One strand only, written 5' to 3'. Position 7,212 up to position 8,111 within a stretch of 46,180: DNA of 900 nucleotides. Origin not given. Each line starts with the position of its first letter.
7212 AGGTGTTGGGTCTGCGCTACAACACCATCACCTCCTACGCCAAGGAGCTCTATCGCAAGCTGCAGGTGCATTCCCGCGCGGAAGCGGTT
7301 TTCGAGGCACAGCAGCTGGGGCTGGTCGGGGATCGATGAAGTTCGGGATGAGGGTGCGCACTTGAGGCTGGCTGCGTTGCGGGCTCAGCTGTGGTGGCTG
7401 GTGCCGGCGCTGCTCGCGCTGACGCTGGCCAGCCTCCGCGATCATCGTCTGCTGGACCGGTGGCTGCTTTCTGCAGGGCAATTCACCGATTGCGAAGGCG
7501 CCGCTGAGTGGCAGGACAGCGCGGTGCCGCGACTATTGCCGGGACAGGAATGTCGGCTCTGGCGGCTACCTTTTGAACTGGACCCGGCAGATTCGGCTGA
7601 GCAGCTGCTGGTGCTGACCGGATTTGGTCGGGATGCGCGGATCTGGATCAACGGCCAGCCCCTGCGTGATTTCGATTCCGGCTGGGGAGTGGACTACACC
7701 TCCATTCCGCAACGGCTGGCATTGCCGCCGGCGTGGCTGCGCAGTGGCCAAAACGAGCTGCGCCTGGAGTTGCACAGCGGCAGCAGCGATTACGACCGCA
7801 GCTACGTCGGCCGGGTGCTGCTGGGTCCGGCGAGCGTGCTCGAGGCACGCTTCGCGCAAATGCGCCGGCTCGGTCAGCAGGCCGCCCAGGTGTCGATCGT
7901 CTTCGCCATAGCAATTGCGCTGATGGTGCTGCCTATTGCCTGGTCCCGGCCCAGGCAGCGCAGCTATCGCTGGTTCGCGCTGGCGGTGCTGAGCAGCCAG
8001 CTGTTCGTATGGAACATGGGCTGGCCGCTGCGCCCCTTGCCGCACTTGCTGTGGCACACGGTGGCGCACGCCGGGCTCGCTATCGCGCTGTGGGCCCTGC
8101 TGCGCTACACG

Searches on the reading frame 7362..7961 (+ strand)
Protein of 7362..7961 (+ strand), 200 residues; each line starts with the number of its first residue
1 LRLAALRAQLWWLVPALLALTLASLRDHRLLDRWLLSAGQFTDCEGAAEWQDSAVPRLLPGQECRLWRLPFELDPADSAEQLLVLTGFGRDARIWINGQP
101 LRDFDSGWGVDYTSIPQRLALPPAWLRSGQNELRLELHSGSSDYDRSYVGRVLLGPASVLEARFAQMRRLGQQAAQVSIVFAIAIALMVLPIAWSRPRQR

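Call 49: search_protein_families(library=pfam, proteins=[window:7362-7961:+], max_evalue=5)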
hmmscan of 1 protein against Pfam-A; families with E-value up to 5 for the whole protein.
window:7362-7961:+ (200 aa): 1 family
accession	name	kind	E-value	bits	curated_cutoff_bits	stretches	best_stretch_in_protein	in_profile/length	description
PF21467.3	BetaGal_gal-bd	-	0.24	12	27.3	1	78-131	15-62/62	Beta-galactosidase, galactose-binding domain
